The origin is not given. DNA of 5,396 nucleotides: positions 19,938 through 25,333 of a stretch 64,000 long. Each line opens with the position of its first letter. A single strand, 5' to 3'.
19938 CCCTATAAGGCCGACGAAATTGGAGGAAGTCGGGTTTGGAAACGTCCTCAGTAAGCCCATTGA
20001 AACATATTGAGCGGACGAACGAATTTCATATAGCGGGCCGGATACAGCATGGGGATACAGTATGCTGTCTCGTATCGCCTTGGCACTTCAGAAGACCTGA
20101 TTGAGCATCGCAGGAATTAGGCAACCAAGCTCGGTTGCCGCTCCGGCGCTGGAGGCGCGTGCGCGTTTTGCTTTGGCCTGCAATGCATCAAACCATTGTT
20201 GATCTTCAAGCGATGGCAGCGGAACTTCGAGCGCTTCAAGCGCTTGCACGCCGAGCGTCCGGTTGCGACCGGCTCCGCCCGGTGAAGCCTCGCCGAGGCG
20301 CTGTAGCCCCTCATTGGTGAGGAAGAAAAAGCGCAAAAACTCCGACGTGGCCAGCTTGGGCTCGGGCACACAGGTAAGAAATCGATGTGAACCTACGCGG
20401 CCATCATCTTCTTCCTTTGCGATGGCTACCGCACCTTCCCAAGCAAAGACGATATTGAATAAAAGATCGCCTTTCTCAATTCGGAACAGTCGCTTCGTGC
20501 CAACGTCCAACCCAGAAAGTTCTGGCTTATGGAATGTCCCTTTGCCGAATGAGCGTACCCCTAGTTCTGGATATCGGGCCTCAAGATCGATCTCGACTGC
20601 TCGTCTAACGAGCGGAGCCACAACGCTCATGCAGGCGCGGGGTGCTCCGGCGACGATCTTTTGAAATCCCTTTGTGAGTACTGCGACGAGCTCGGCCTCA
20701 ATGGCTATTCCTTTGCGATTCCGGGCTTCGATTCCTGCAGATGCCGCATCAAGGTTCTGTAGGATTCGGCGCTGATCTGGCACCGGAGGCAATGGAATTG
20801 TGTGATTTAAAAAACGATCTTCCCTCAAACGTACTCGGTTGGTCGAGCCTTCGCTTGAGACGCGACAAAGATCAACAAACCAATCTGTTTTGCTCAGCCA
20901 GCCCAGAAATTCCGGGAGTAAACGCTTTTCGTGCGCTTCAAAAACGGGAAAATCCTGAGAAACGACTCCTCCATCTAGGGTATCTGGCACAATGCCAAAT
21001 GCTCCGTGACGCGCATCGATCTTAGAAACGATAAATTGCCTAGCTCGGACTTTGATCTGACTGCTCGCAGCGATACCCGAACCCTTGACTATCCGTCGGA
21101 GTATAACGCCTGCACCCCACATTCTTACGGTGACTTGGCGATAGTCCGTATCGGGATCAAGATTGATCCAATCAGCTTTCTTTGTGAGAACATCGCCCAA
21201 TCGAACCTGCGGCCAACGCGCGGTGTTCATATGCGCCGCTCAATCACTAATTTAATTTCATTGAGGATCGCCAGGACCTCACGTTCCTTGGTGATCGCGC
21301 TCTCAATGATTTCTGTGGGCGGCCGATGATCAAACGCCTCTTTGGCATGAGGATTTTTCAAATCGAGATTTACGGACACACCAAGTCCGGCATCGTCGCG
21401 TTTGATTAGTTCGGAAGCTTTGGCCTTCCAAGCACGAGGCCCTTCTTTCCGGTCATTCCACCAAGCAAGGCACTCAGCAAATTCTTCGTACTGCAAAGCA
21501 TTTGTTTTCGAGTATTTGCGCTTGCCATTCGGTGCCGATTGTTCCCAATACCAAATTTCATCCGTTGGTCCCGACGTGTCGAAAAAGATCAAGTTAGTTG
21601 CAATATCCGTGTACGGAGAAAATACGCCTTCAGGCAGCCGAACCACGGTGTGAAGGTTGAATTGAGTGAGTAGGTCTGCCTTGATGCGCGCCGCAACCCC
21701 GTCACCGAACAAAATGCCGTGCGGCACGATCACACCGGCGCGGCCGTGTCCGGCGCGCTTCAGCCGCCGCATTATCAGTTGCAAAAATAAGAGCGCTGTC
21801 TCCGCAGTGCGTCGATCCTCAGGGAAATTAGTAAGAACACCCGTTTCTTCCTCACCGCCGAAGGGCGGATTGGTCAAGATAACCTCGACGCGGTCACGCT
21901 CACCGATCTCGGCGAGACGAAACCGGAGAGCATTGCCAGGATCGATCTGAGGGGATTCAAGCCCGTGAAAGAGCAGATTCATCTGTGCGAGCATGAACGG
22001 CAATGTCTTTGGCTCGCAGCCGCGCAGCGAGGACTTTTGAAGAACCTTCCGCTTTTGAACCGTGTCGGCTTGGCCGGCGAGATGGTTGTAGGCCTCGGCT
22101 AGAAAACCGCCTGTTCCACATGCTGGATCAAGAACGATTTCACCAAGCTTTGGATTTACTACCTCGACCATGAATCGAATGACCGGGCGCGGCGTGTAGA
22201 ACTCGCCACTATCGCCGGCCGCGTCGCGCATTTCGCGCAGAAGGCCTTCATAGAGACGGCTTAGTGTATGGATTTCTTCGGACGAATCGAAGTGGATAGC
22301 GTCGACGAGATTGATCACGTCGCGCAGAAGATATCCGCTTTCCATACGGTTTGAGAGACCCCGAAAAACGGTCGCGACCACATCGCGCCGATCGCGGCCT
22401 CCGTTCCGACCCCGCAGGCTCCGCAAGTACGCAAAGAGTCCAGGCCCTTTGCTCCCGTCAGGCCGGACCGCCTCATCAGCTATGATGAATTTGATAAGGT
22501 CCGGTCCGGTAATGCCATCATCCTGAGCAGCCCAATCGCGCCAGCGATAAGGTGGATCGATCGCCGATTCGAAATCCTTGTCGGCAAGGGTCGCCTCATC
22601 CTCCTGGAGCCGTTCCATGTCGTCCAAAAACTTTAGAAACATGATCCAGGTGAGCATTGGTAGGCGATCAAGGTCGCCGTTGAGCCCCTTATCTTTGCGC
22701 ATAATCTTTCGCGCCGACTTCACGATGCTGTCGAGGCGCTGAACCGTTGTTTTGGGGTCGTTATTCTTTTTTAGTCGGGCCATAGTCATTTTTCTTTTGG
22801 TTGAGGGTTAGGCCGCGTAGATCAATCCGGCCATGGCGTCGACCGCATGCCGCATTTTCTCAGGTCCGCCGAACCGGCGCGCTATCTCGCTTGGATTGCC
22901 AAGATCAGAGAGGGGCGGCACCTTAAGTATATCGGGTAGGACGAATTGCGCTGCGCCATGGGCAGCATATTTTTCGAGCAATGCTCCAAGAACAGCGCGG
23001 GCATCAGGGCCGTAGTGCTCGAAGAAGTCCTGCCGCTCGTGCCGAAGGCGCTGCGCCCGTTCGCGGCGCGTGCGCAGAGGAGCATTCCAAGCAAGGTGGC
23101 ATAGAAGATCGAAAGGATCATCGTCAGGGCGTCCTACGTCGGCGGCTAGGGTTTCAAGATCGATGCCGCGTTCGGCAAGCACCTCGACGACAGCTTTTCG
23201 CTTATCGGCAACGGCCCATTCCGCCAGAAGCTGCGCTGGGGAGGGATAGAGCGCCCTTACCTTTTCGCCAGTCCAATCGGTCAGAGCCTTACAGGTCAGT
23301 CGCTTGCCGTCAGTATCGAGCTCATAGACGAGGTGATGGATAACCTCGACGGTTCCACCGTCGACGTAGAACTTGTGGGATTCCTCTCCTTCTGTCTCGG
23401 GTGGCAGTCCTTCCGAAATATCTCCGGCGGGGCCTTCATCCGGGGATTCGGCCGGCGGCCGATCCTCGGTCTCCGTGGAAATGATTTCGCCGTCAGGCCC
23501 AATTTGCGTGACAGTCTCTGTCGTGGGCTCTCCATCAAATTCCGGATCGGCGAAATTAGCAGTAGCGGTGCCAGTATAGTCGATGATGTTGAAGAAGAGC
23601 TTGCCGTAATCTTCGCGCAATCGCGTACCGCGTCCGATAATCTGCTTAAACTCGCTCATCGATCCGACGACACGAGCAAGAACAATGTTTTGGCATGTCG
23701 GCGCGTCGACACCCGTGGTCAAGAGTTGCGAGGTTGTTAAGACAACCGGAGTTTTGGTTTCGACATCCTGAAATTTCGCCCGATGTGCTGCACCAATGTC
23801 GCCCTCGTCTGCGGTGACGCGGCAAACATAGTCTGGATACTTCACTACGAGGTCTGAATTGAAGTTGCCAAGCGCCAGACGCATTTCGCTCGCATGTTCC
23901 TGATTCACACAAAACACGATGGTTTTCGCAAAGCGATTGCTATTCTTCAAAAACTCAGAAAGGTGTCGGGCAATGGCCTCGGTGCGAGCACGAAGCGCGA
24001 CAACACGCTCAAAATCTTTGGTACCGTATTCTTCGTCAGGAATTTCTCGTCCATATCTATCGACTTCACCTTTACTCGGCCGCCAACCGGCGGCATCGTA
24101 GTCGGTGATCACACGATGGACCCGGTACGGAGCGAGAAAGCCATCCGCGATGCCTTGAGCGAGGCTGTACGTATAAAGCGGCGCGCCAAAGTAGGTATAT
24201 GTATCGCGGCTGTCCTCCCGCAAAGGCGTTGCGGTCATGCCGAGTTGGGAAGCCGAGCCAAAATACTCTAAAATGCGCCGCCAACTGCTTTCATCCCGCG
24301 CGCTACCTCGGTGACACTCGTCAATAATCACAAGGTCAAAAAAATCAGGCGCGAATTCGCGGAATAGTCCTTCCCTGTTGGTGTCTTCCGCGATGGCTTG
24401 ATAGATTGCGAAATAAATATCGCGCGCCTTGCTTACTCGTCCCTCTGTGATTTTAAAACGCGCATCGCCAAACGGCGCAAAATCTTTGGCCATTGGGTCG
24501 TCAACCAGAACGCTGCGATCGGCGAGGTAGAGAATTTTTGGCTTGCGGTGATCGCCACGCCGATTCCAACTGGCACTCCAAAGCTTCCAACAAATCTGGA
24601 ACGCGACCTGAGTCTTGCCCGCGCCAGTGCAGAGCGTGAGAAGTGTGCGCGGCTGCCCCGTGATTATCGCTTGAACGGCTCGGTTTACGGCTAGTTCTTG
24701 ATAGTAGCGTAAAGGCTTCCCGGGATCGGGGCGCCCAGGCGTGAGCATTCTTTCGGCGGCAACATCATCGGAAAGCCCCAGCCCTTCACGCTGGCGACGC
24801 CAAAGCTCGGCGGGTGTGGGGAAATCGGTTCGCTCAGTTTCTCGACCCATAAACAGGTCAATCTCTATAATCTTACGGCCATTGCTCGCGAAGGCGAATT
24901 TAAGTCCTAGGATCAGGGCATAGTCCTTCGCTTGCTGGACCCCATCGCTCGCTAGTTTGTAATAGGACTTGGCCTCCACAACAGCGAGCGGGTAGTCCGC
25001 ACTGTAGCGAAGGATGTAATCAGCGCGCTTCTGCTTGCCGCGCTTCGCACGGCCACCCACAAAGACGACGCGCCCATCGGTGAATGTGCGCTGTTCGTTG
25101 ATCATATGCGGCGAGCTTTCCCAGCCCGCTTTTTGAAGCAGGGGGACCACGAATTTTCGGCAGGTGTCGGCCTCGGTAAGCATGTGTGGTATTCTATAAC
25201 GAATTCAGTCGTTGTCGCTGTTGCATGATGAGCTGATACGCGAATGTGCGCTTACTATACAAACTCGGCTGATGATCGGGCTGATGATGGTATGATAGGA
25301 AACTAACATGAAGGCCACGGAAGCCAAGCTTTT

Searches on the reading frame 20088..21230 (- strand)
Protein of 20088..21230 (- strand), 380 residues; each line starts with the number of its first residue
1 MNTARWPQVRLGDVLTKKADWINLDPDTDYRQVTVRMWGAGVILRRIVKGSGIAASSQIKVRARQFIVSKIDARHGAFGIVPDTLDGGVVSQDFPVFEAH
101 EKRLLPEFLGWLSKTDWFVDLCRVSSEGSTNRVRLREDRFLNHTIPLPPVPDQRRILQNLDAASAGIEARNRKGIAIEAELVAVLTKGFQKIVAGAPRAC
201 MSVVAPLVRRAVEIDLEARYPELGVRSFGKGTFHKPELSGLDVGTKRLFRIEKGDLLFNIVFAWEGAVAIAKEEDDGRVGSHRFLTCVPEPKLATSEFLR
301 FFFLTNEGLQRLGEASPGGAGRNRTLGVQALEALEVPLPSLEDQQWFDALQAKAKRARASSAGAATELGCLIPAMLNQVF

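Call 4: search_protein_families(library=pfam, proteins=[window:20088-21230:-], max_evalue=0.1)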
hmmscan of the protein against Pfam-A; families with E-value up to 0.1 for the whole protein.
window:20088-21230:- (380 aa): 1 family
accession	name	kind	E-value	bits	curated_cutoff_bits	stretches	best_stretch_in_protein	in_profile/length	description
PF01420.25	Methylase_S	-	2e-14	54.6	22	2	6-177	4-166/168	Type I restriction modification DNA specificity domain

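Call 5: search_protein_families(library=padloc, proteins=[window:20088-21230:-], max_evalue=0.1)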
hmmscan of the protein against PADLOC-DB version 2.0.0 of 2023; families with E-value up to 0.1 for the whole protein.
window:20088-21230:- (380 aa): 85 families (the best 25 are shown)
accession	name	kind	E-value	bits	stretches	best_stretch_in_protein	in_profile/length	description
PDLC03141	Specificity_I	-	1.6e-126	420.5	1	5-380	3-378/382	Type I specificity subunit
PDLC03128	Specificity_I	-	2.9e-50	169.2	2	202-345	9-152/392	Type I specificity subunit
PDLC03102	Specificity_I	-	2.8e-40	136.6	2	212-345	30-163/376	Type I specificity subunit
PDLC03187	Specificity_I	-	4.4e-33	113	2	10-167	3-160/374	Type I specificity subunit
PDLC03148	Specificity_I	-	1e-30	104.9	2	5-184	34-212/453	Type I specificity subunit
PDLC03156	Specificity_I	-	9.5e-19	66.1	2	6-161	6-169/413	Type I specificity subunit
PDLC03069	Specificity_I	-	1.1e-18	65.6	1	6-367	1-370/387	Type I specificity subunit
PDLC03125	Specificity_I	-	3e-17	60.4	2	127-354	128-356/394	Type I specificity subunit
PDLC03090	Specificity_I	-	3.8e-17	60.7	2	58-169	80-188/434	Type I specificity subunit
PDLC03105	Specificity_I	-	7.7e-17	59.9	2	49-168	72-188/448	Type I specificity subunit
PDLC03100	Specificity_I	-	1.6e-16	58.8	1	88-360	90-368/392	Type I specificity subunit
PDLC03142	Specificity_I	-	4.9e-15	53.3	2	250-356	323-428/483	Type I specificity subunit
PDLC03072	Specificity_I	-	9.2e-15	52.6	2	54-168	72-187/448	Type I specificity subunit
PDLC03129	Specificity_I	-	4.5e-14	50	2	60-187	59-186/431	Type I specificity subunit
PDLC03064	Specificity_I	-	6.6e-14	50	2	5-159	18-176/409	Type I specificity subunit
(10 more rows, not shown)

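Call 6: search_protein_families(library=ncbifam, proteins=[window:20088-21230:-], max_evalue=0.1)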
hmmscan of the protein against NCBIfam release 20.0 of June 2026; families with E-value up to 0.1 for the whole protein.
window:20088-21230:- (380 aa): 1 family
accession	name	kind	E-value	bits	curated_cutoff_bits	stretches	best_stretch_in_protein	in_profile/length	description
NF007278.0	PRK09737.1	equivalog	0.022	13.5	662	0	57-167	70-178/461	type I restriction-modification system specificity subunit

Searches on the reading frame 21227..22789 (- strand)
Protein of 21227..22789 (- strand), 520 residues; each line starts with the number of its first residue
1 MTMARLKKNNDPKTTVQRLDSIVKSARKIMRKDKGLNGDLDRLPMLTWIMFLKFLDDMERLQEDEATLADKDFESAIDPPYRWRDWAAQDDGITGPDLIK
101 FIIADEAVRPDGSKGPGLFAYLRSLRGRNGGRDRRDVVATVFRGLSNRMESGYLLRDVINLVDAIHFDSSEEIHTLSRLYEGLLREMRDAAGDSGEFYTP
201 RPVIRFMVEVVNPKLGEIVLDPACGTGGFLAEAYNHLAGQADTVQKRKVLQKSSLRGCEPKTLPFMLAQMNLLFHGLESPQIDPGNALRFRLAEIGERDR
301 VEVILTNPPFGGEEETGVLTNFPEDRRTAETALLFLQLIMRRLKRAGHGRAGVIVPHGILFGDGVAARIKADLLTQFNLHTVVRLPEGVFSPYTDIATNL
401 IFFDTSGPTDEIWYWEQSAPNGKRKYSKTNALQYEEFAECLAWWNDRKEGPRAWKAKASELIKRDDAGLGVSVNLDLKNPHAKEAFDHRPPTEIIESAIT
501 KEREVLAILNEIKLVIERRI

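Call 4: search_protein_families(library=pfam, proteins=[window:21227-22789:-], max_evalue=0.1)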
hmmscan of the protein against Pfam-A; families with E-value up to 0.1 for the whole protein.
window:21227-22789:- (520 aa): 5 families
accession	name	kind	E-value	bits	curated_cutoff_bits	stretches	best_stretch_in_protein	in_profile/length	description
PF02384.22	N6_Mtase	-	9.5e-57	193.1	20.4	1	173-465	3-294/311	N-6 DNA Methylase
PF12161.14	HsdM_N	-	5.9e-06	27.4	24.5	1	20-100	2-92/135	HsdM N-terminal domain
PF20473.4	MmeI_Mtase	-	8.4e-06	25.6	27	1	219-272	23-82/259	MmeI, DNA-methyltransferase domain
PF01170.24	UPF0020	-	2.6e-05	24.5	22.3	1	207-312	20-133/197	RMKL-like, methyltransferase domain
PF07669.17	Eco57I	-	0.00037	21.1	25.3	1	294-390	67-171/171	Eco57I restriction-modification methylase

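Call 5: search_protein_families(library=padloc, proteins=[window:21227-22789:-], max_evalue=0.1)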
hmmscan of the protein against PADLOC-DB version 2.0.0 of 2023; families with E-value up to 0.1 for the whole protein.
window:21227-22789:- (520 aa): 59 families (the best 25 are shown)
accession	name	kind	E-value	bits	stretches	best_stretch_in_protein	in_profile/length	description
PDLC03025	MTase_I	-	1.8e-180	599.4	2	18-459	2-432/569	Type I methyltransferase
PDLC03021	MTase_I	-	3.7e-144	479.2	1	20-516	4-489/491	Type I methyltransferase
PDLC03026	MTase_I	-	2.1e-65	219.8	1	131-513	79-474/487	Type I methyltransferase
PDLC03036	MTase_I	-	3e-64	215.5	2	138-422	156-448/635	Type I methyltransferase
PDLC04134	mad2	-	1e-53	180.9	1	14-446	136-486/492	mads_2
PDLC03031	MTase_I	-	2.4e-28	96.8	1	155-391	142-390/834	Type I methyltransferase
PDLC03022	MTase_I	-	3.3e-23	79.9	1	154-460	144-459/857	Type I methyltransferase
PDLC03029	MTase_I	-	1.1e-20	71.7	1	144-399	124-397/661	Type I methyltransferase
PDLC03027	MTase_I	-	2.4e-20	70.7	1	174-514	136-476/810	Type I methyltransferase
PDLC03018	MTase_I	-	1e-19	68.4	2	191-241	303-353/749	Type I methyltransferase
PDLC03035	MTase_I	-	1.1e-19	68.4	1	154-312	134-286/653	Type I methyltransferase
PDLC03038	MTase_I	-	5.2e-19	65.6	1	154-366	128-343/896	Type I methyltransferase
PDLC03318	MTase_II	-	6e-19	65.9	2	191-237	340-386/723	Type II methyltransferase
PDLC03039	MTase_I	-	1.5e-18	64.3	1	174-366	147-341/708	Type I methyltransferase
PDLC03602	REase_MTase_IIG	-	1.2e-15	55.2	1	169-391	299-510/637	Type IIG restriction enzyme-methyltransferase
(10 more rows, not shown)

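Call 6: search_protein_families(library=ncbifam, proteins=[window:21227-22789:-], max_evalue=0.1)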
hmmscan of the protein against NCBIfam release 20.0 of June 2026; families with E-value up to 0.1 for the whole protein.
window:21227-22789:- (520 aa): 7 families
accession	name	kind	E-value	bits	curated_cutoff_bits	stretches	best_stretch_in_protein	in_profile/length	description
NF047738.1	antiphage_MADS2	equivalog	2.8e-23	82.1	720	2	190-247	306-363/654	methylation-associated defense system DNA methyltransferase MAD2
TIGR00497.1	hsdM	equivalog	3.2e-15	55.8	242.75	1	155-502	157-511/515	type I restriction-modification system subunit M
TIGR01177.1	TIGR01177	hypoth_equivalog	3.3e-06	26.7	316.55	1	204-233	171-200/330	TIGR01177 family methyltransferase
NF033452.1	BREX_1_MTaseX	exception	3.7e-05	21.8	500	1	300-399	507-608/1210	BREX-1 system adenine-specific DNA-methyltransferase PglX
TIGR02987.1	met_A_Alw26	exception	0.0028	16.5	353.5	1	194-311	3-123/523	Alw26I/Eco31I/Esp3I family type II restriction adenine-specific DNA-methyltransferase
NF033455.1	BREX_6_MTaseX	exception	0.0084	13.6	900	0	196-238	308-351/1319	BREX-6 system adenine-specific DNA-methyltransferase PglX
TIGR01206.1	lysW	equivalog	0.095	12.6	53.2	0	207-226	11-30/54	lysine biosynthesis protein LysW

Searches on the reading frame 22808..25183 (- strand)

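Call 4: search_protein_families(library=pfam, proteins=[window:22808-25183:-], max_evalue=0.1)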
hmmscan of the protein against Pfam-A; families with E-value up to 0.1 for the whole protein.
window:22808-25183:- (791 aa): 8 families
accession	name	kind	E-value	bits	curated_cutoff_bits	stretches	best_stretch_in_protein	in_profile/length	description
PF04851.21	ResIII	-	8.1e-32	110.8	22.5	1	157-321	3-163/164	Type III restriction enzyme, res subunit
PF08463.15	EcoEI_R_C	-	5.5e-24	85.5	24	1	635-784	4-158/163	EcoEI R protein C-terminal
PF18766.7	SWI2_SNF2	-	3.1e-15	56.9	26.7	1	161-354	1-189/221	SWI2/SNF2 ATPase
PF04313.20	HSDR_N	-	2.9e-07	31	25.1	1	48-105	122-187/198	Type I restriction enzyme R protein N terminus (HSDR_N)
PF00270.35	DEAD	-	5.2e-07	30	26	1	168-321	6-161/167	DEAD/DEAH box helicase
PF00271.37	Helicase_C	-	6.9e-06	26.7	23.5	1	407-522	5-109/110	Helicase conserved C-terminal domain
PF13588.12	HSDR_N_2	-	0.0012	19.4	25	1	49-108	34-94/110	Type I restriction enzyme R protein N terminus (HSDR_N)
PF01128.25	IspD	-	0.092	12.9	27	0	262-296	141-175/221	2-C-methyl-D-erythritol 4-phosphate cytidylyltransferase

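Call 5: search_protein_families(library=padloc, proteins=[window:22808-25183:-], max_evalue=0.1)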
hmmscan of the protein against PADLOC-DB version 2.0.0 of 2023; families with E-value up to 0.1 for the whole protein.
window:22808-25183:- (791 aa): 15 families
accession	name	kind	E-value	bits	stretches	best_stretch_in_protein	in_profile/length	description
PDLC03049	REase_I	-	1.8e-212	705.6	1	2-789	9-800/807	Type I restriction enzyme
PDLC03047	REase_I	-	1.2e-37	127.2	1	48-535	234-721/1107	Type I restriction enzyme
PDLC03042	REase_I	-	1e-29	100.6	1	157-536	444-844/1170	Type I restriction enzyme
PDLC03050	REase_I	-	2.6e-28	97.3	1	592-789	18-212/219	Type I restriction enzyme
PDLC02707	PbeA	-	1.6e-19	68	2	256-538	356-631/672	PbeA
PDLC03659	mREase_IV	-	5.9e-16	55.5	1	170-545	232-574/945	Type IV methyl-directed restriction enzyme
PDLC02704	PbeA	-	1.7e-15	54.5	2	284-537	386-644/682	PbeA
PDLC03658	mREase_IV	-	2.1e-13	46.9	2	252-366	306-417/953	Type IV methyl-directed restriction enzyme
PDLC02705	PbeA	-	8e-06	22.3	1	284-538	377-634/691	PbeA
PDLC03048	REase_I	-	0.00013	18.2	1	285-356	375-450/976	Type I restriction enzyme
PDLC03960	SngC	-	0.00063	16.6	0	167-221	30-79/720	-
PDLC03044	REase_I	-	0.0014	14.7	0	276-350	382-455/1034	Type I restriction enzyme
PDLC03040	REase_I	-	0.003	13.4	1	283-406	411-536/1029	Type I restriction enzyme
PDLC03597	REase_MTase_IIG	-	0.0031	13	1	249-320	291-368/1646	Type IIG restriction enzyme-methyltransferase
PDLC02870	DpdF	-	0.0063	13.1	1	419-521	227-319/534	DpdF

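Call 6: search_protein_families(library=ncbifam, proteins=[window:22808-25183:-], max_evalue=0.1)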
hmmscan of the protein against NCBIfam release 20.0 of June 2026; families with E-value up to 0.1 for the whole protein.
window:22808-25183:- (791 aa): 9 families
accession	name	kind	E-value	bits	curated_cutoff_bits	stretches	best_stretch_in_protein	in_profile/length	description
NF046051.1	restrict_EcoAI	equivalog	1.1e-299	996.2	550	1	2-789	1-767/768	EcoAI/FtnUII family type I restriction enzme subunit R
NF008521.0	PRK11448.1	equivalog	1.1e-51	176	729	1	2-536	231-814/1123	type I restriction-modification system endonuclease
NF053632.1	heli_RadD_YejH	equivalog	6.7e-24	84.1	720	1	158-549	3-366/573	DNA repair helicase RadD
TIGR04095.1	dnd_restrict_1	equivalog_domain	3.9e-13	49.2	600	1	283-537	135-396/451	DNA phosphorothioation system restriction enzyme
TIGR00348.1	hsdR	subfamily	1.6e-12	46.7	284.55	2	159-351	244-443/674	HsdR family type I site-specific deoxyribonuclease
NF045503.1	repair_heli_XPB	equivalog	3.6e-05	22.5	610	0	248-332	264-349/548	DNA repair helicase XPB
TIGR00603.1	rad25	subfamily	0.011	14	328.7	1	273-351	369-446/734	DNA repair helicase rad25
TIGR02621.3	cas3_GSU0051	exception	0.017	14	400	1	168-229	20-81/854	type I-G CRISPR-associated helicase/endonuclease Cas3g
NF002794.0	PRK02925.1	equivalog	0.065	12.2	387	0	403-444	323-367/459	glucuronate isomerase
